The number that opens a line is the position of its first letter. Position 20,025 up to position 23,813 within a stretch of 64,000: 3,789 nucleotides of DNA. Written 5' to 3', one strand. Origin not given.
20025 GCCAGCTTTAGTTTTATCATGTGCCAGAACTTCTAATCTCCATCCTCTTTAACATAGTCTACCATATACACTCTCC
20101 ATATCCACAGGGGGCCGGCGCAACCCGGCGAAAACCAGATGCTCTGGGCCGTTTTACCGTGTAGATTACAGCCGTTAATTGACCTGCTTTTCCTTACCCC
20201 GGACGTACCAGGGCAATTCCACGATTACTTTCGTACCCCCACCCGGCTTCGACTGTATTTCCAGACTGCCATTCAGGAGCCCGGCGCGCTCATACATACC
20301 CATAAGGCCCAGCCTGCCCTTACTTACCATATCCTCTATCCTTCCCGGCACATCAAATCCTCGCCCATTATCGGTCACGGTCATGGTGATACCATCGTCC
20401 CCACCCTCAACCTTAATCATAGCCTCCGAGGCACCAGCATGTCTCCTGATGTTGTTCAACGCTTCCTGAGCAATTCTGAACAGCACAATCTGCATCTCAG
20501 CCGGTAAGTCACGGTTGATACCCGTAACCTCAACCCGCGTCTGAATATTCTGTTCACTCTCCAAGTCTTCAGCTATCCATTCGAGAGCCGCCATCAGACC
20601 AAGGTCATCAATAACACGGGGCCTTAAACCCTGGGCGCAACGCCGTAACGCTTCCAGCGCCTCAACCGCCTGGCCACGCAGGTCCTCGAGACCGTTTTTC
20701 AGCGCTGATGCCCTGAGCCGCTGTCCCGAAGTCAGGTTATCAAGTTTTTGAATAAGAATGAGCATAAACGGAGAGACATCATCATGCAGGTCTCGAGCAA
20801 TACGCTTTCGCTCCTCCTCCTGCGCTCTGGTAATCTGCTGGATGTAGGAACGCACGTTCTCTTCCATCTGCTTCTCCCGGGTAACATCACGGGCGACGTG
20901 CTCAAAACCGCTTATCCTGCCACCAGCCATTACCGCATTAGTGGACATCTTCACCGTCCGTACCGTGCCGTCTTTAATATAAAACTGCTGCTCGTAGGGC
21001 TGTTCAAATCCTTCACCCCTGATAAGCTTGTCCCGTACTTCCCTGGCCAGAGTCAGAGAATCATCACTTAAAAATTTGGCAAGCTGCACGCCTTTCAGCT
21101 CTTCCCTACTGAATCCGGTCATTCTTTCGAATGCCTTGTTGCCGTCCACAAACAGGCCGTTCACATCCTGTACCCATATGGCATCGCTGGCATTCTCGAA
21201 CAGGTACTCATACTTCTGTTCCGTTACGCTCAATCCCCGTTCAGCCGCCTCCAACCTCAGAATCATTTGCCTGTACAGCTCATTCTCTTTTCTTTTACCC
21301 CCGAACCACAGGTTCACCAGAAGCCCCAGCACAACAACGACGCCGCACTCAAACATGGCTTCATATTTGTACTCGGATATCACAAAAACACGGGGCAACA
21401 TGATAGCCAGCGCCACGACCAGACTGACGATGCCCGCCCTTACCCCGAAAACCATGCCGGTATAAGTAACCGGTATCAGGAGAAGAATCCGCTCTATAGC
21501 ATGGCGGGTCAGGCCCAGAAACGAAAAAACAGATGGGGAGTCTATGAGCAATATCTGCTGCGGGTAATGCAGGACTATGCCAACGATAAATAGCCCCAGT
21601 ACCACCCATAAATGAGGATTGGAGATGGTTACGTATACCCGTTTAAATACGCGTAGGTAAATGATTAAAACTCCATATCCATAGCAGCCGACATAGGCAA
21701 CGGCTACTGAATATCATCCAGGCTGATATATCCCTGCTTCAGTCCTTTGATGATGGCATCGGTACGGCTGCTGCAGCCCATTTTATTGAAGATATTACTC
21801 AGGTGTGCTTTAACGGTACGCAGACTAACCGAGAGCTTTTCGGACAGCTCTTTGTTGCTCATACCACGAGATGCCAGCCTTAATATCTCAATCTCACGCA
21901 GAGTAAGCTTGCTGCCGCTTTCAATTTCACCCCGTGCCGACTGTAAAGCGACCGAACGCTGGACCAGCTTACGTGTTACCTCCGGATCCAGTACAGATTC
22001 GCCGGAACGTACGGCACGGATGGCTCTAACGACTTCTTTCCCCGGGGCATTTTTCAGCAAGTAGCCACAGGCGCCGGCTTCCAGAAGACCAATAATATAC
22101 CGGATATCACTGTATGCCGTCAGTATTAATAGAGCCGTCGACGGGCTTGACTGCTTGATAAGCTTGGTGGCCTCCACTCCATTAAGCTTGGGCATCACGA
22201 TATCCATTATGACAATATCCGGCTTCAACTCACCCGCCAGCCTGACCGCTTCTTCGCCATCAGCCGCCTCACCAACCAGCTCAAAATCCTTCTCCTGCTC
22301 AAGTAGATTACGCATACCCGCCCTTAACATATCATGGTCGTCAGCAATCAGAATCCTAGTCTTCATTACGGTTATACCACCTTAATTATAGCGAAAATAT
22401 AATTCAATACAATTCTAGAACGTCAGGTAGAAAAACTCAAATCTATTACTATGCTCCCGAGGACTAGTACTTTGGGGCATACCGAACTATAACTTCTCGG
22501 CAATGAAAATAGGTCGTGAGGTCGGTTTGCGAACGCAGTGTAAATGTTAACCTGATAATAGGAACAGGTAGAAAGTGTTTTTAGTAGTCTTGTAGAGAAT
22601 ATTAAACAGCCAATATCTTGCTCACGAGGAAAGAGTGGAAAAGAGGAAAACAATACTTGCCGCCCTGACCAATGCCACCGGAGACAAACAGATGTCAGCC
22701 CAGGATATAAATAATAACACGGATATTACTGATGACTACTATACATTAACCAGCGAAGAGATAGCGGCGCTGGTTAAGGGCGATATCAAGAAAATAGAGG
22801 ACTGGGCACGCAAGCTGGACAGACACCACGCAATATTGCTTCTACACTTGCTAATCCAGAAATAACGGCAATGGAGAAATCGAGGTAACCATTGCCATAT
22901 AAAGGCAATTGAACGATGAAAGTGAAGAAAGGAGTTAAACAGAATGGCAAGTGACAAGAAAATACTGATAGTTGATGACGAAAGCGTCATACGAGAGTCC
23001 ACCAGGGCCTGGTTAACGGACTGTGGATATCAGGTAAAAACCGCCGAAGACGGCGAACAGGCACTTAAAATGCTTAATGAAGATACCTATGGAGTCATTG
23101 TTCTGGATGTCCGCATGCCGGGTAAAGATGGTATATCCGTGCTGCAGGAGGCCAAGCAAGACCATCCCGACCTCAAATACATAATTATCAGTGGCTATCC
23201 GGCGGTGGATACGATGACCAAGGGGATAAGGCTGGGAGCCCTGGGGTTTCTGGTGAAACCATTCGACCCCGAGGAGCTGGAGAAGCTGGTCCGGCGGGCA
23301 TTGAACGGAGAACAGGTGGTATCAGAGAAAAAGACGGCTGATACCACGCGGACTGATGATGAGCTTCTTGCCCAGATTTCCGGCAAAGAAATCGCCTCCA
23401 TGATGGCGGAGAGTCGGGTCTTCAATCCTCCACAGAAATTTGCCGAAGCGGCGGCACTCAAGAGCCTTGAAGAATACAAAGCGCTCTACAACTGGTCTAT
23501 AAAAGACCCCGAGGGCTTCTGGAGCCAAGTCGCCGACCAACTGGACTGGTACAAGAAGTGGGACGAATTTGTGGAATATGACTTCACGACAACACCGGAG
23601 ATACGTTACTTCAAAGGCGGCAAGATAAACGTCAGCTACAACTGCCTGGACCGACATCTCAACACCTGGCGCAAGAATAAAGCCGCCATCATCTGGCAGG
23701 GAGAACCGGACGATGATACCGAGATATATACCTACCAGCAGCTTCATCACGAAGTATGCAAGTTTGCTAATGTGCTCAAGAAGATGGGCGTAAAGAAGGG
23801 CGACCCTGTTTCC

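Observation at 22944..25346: Receiver (REC) domain fused in-frame to AMP-forming acetyl-CoA synthetase: a response regulator whose output is a metabolic enzyme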

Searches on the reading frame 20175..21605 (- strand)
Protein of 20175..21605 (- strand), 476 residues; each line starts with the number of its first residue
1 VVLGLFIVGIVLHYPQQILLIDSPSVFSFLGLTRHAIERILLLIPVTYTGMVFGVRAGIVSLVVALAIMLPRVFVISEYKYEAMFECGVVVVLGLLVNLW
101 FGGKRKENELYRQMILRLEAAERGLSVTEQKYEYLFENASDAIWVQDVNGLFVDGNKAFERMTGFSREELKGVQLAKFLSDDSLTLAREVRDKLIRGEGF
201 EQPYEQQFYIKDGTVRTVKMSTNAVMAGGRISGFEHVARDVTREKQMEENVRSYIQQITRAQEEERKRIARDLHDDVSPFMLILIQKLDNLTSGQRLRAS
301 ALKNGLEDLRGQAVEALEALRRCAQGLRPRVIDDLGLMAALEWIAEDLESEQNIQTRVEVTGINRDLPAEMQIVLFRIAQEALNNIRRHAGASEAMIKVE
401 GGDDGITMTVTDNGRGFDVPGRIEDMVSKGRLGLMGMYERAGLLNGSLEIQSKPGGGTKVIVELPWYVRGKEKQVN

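Call 3: search_protein_families(library=pfam, proteins=[window:20175-21605:-], max_evalue=0.01)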
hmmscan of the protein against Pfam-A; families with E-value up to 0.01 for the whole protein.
window:20175-21605:- (476 aa): 8 families
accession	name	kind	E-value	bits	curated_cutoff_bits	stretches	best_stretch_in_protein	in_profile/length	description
PF02518.31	HATPase_c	-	6.1e-13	49.6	26.4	1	374-465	5-108/111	Histidine kinase-, DNA gyrase B-, and HSP90-like ATPase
PF00989.32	PAS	-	2.6e-12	47.2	22.6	1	131-241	2-113/113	PAS fold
PF13426.13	PAS_9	-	7.6e-10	39.4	27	1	140-242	1-102/103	PAS domain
PF07730.19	HisKA_3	-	2.9e-09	37.8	24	1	265-330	1-66/68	Histidine kinase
PF13188.13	PAS_8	-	4.1e-09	36.4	21.8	1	131-175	2-46/65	PAS domain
PF08448.16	PAS_4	-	2.3e-06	28.2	23.1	1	136-245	1-109/110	PAS fold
PF08447.18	PAS_3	-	2.3e-05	25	25.6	1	155-231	4-82/89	PAS fold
PF13581.12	HATPase_c_2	-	0.00032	21.1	27.4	1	378-433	35-98/127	Histidine kinase-like ATPase domain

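Call 4: search_protein_families(library=ncbifam, proteins=[window:20175-21605:-], max_evalue=0.001)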
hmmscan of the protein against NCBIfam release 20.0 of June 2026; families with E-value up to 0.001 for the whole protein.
window:20175-21605:- (476 aa): 16 families
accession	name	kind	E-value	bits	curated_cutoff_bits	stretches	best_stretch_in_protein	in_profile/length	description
NF052443.1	SensHisKinMctS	equivalog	1.1e-44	152.6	700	1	244-470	228-452/457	two-component system sensor histidine kinase MctS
NF008649.0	PRK11644.1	equivalog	3.1e-31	108.7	408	1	245-466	284-496/499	signal transduction histidine-protein kinase/phosphatase UhpB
NF052531.1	Strep_LiaS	equivalog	6.7e-25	88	450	1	236-465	105-326/328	envelope stress sensor histidine kinase LiaS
TIGR00229.1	sensory_box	domain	3.6e-24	85.3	22.9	1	128-250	3-125/126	PAS domain S-box protein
NF007896.0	PRK10600.1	equivalog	7.2e-22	77.8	578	1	264-463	389-582/598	nitrate/nitrite two-component system sensor histidine kinase NarX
NF008184.0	PRK10935.1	equivalog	1.1e-21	77.1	553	1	263-465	361-558/565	nitrate/nitrite two-component system sensor histidine kinase NarQ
NF047786.1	his_kin_MadS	equivalog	4.3e-21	75.5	500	1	241-465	205-434/434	MadS family sensor histidine kinase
NF047322.1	HK_morpho_MacS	equivalog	3.3e-19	69.3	300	1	246-465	165-367/367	MacS family sensor histidine kinase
NF047874.1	MASE3_PAS_HK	subfamily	2.1e-14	53.2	560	1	80-266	219-396/655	MASE3 domain-containing sensor histidine kinase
NF008468.0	PRK11360.1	equivalog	2.6e-08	32.7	646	1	127-252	265-388/616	two-component system sensor histidine kinase AtoS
TIGR02040.1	PpsR-CrtJ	equivalog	1.6e-05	24.2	275.4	1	111-259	230-384/442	transcriptional regulator PpsR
NF008302.0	PRK11091.1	equivalog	0.00012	20.4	838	1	134-256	159-281/779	aerobic respiration two-component sensor histidine kinase ArcB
NF052573.1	HisKinEspAMyxo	equivalog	0.00012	20.3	1400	0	131-250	255-374/755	serine histidine kinase EspA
NF007298.0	PRK09776.1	equivalog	0.00019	19.4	1135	1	125-263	297-436/1111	diguanylate cyclase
NF041552.1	TF_PrdR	equivalog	0.00035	19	795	0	127-271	131-264/577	sigma-54 dependent transcriptional regulator PrdR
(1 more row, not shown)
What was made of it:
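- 20175..21605 (-): PAS-HisKA_3 histidine kinase (HK476), the canonical partner type for the NarL-type RR220. Domains are in calls 3 and 4.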

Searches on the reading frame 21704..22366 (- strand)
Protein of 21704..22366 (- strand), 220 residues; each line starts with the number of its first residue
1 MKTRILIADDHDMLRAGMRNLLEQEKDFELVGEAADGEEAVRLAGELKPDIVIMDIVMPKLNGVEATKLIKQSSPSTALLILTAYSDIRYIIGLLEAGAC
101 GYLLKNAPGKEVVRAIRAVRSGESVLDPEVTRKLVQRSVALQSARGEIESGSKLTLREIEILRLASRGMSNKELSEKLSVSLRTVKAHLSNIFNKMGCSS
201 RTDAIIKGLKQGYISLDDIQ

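Call 3: search_protein_families(library=pfam, proteins=[window:21704-22366:-], max_evalue=0.01)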
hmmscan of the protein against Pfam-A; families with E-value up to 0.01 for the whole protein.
window:21704-22366:- (220 aa): 8 families
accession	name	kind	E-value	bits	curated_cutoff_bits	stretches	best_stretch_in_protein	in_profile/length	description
PF00072.30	Response_reg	-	6.2e-28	97.6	30.2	1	5-116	1-110/111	Response regulator receiver domain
PF00196.25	GerE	-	1.9e-18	66.3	23.5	1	153-206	2-55/57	Bacterial regulatory proteins, luxR family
PF08279.18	HTH_11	-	2.9e-05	24.3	25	1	159-214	6-55/55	HTH domain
PF13384.12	HTH_23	-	0.00013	22.1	24.6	1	157-191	6-39/50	Homeodomain-like domain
PF08281.18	Sigma70_r4_2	-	0.00032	20.7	25.7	1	167-191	25-49/54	Sigma-70, region 4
PF13412.12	HTH_24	-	0.00067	19.6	21.9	1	165-190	12-39/48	Winged helix-turn-helix DNA-binding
PF07638.17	Sigma70_ECF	-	0.0016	18.8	21.1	1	136-195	121-178/185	ECF sigma factor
PF13936.12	HTH_38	-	0.0065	16.6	27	0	150-186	1-38/44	Helix-turn-helix domain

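Call 4: search_protein_families(library=ncbifam, proteins=[window:21704-22366:-], max_evalue=0.001)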
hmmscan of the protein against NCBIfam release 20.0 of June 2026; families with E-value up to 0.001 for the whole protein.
window:21704-22366:- (220 aa): 104 families (the best 25 are shown)
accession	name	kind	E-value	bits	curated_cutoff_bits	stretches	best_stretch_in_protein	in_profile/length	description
NF047785.1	respo_reg_MadR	equivalog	1.8e-48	164.7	300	1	4-214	2-209/209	MadR family response regulator transcription factor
NF052445.1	RespRegMctR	equivalog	1.4e-44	152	300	1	4-205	3-196/205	two-component system response regulator MctR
NF007935.0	PRK10651.1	equivalog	6.5e-44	149.7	250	1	3-206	7-208/216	two-component system response regulator NarL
NF007018.1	PRK09483.1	equivalog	4.1e-40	137.8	280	1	5-202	4-197/217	UvrY/SirA/GacA family response regulator transcription factor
NF011896.0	PRK15369.1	equivalog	4.3e-40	137.6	242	1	2-198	3-194/211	two component system response regulator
NF007708.0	PRK10403.1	equivalog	1.2e-38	132.7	343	1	4-210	8-210/215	nitrate/nitrite response regulator protein NarP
NF007403.0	PRK09935.1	equivalog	1.7e-27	96.4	271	1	3-203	4-199/210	fimbria biosynthesis transcriptional regulator FimZ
NF007419.0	PRK09958.1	equivalog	3.5e-26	92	251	1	6-203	4-193/204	acid-sensing system DNA-binding response regulator EvgA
NF041367.1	CheY_Halo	equivalog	1.3e-24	86.7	200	1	5-119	1-113/114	chemotaxis protein CheY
NF007685.0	PRK10360.1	equivalog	1.1e-22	80.8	258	1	5-201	4-185/196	response regulator transcription factor UhpA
NF041830.1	RR_TF_ErdR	exception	2.5e-22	79.7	390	1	4-206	3-203/213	response regulator transcription factor ErdR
NF001965.0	PRK00742.1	subfamily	1.6e-21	76.9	293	1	1-108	2-110/357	chemotaxis-specific protein-glutamate methyltransferase CheB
NF009206.0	PRK12555.1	subfamily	1.4e-19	70.2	342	1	4-100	2-99/340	chemotaxis-specific protein-glutamate methyltransferase CheB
NF008677.0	PRK11697.1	equivalog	6.1e-19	68.3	246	1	4-127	3-123/238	two-component system response regulator BtsR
NF008469.0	PRK11361.1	equivalog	9.5e-19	67.4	714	1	3-108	5-108/461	acetoacetate metabolism transcriptional regulator AtoC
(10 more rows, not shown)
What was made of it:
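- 21704..22366 (-): NarL/GerE-type response regulator (RR220), divergent from acs and likely the transcriptional layer of control. It has Response_reg plus GerE domains and resembles MadR and MctR below their cutoffs (calls 3, 4).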

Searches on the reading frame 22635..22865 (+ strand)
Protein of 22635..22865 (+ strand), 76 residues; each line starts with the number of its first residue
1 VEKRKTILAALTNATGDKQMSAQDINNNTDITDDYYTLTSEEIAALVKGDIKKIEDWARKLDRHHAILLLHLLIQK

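Call 3: search_protein_families(library=pfam, proteins=[window:22635-22865:+], max_evalue=0.01)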
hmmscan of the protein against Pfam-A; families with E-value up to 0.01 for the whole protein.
window:22635-22865:+ (76 aa): 0 families

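Call 62: search_protein_families(library=ncbifam, proteins=[window:22635-22862:+], max_evalue=0.1)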
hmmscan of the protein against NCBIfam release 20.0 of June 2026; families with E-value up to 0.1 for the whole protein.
seq(76 aa): 2 families
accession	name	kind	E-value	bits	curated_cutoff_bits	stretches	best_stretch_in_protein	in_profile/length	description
NF038399.1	NH_RiPP_Os17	domain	0.0005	20.1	40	1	36-62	33-59/63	Os1348 family NHLP clan protein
TIGR01006.1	polys_exp_MPA1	subfamily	0.031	13.7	296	1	11-52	56-98/226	CspC family polysaccharide chain length determinant protein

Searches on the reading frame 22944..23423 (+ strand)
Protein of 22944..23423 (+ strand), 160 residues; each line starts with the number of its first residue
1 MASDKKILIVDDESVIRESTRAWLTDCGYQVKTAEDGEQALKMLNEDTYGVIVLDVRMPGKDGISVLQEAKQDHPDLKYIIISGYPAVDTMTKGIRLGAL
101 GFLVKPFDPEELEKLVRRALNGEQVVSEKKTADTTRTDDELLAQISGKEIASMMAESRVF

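Call 22: search_protein_families(library=ncbifam, proteins=[window:22944-23423:+], max_evalue=0.001)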
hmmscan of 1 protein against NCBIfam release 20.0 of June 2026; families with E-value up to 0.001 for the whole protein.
seq(160 aa): 103 families (the best 25 are shown)
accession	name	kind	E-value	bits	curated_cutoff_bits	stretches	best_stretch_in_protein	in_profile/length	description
NF051870.1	NAssimRespRegNtrX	equivalog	4.5e-28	98.3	600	1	6-142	3-142/452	nitrogen assimilation response regulator NtrX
TIGR01818.1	ntrC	equivalog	6e-27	94.5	558.6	1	7-136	1-130/463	nitrogen regulation protein NR(I)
NF008469.0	PRK11361.1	equivalog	2.3e-26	92.5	714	1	1-128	1-128/461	acetoacetate metabolism transcriptional regulator AtoC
NF053512.1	nitric_RR_NosR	exception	3.4e-25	89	400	1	7-131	1-126/422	response regulator c-di-GMP phosphodiesterase, NosR family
NF045944.1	ResRegRpaBCyano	equivalog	1.8e-24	86.4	330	1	8-130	1-122/229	response regulator transcription factor RpaB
NF006900.1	PRK09390.1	equivalog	9.5e-24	84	255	1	1-149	1-147/203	response regulator FixJ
NF047793.1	ResRegPgtA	equivalog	4.6e-23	81.7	650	1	3-143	4-144/414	two-component system response regulator PgtA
NF008176.1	PRK10923.1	equivalog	1.9e-22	79.5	620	1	6-136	5-135/469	nitrogen regulation protein NR(I)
NF045505.1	RR_RssB_Pseudo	equivalog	2.9e-22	79.3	700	1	4-131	5-133/394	two-component system response regulator RssB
NF046020.1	HisKinCckABruc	equivalog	7.8e-22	77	1000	1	4-120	749-867/868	cell cycle histidine kinase CckA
NF007005.1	PRK09468.1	equivalog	1.1e-21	77.4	331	1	4-121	3-120/237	osmolarity response regulator transcription factor OmpR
NF007689.0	PRK10365.1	equivalog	1.8e-20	73.2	760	1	5-132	6-133/441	sigma-54-dependent response regulator transcription factor ZraR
TIGR01387.1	cztR_silR_copR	subfamily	2.6e-20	73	279.2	1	7-128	1-122/218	heavy metal response regulator transcription factor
NF052313.1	T9SS_RR_PorX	equivalog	2.9e-20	72.5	300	1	6-147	2-143/513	T9SS response regulator signal transducer PorX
NF041733.1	resp_reg_CseB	equivalog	3.6e-20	72.3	350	1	6-138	2-133/228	two-component system response regulator CseB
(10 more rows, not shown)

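Call 57: search_solved_structures(query=window:22944-23423:+, max_evalue=1e-15)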
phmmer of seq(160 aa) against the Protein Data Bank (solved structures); distinct sequences matched with E-value up to 1e-15: 35.
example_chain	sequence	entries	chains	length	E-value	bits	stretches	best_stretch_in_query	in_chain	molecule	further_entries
9xzo_A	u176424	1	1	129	3.5e-22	82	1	6-121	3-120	De novo protein M1X0B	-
1zit_A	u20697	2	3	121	5.2e-20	75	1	5-119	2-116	transcriptional regulator (NtrC family)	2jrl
4d6x_A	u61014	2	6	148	7.2e-20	74.5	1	6-124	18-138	BACTERIAL REGULATORY, FIS FAMILY PROTEIN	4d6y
5m7n_A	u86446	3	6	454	8.6e-20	74.2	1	6-141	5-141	Nitrogen assimilation regulatory protein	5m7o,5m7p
1zy2_A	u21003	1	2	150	2e-19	73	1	7-130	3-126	transcriptional regulator NtrC1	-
1dc7_A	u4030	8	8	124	4.8e-19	71.8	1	7-122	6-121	NITROGEN REGULATION PROTEIN | NITROGEN REGULATION PROTEIN NR(I) | NTRC RECEIVER DOMAIN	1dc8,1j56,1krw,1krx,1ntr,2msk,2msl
3dzd_A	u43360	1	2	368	7.9e-19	71.1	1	5-119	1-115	Transcriptional regulator (NtrC family)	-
4l4u_A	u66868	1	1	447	1.2e-18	70.5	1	4-129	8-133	Transcriptional regulator (NtrC family)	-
1ny5_A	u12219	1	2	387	2.5e-18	69.5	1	7-129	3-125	transcriptional regulator (NtrC family)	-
6swl_A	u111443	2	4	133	5.2e-18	68.5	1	4-123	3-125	Two-component response regulator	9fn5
1pey_A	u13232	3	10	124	1e-17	67.5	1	4-120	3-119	Sporulation initiation phosphotransferase F | SPORULATION RESPONSE REGULATORY PROTEIN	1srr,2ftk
3eq2_A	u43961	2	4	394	1.2e-17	67.3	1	6-125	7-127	Probable two-component response regulator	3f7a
1f51_E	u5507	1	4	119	1.6e-17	66.8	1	5-119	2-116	SPORULATION INITIATION PHOSPHOTRANSFERASE F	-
3a0r_B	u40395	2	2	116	1.7e-17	66.8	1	5-120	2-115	Response regulator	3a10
3a0u_A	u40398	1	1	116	2e-17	66.5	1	5-120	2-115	Response regulator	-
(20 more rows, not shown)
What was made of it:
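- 22944..23309 (+): Receiver (REC) domain, aa 1-122, with the phospho-acceptor D55 at codon 23106-23108. The best NCBIfam matches are the NtrX, NtrC and AtoC receivers (call 22), and the nearest solved structures are NtrC-family receivers (call 57).
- Closest known: CheB. Different: The REC is of NtrC type (calls 22, 57).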

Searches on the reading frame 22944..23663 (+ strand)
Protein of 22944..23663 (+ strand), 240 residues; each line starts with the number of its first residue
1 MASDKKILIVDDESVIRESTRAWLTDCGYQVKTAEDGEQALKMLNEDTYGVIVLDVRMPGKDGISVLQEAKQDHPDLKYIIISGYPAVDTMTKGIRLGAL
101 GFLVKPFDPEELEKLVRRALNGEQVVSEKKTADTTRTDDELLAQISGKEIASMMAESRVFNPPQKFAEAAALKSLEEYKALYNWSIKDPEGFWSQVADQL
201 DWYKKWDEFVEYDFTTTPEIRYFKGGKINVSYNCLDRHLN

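Call 28: search_protein_representatives(protein=window:22944-23663:+)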
Query: 240 residues. Proteins with E-value up to 0.001 (for the whole library): 746125; up to 1e-10: 91933; up to 1e-30: 348. The best 150 are listed.
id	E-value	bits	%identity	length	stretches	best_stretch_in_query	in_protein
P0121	8.4e-70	251.2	53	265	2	4-133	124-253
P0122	1.5e-69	250.4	49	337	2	5-140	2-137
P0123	1.4e-68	247.2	30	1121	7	5-121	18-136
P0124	2.6e-64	233.3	50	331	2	5-119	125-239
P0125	7.1e-61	222.0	46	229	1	5-230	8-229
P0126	5.8e-60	219.0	65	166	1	3-163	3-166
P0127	9.3e-59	215.1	44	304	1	5-239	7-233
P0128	6.5e-58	212.3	35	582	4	6-122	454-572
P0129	6.1e-55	202.6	38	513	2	5-145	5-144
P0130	2.5e-52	194.0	32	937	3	4-131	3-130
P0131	5.0e-52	193.0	36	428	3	5-137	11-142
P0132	7.2e-48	179.4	33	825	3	6-123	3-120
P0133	1.9e-47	178.0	34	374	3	1-118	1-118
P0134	3.1e-47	177.3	30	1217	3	5-123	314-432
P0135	4.7e-47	176.8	30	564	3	6-154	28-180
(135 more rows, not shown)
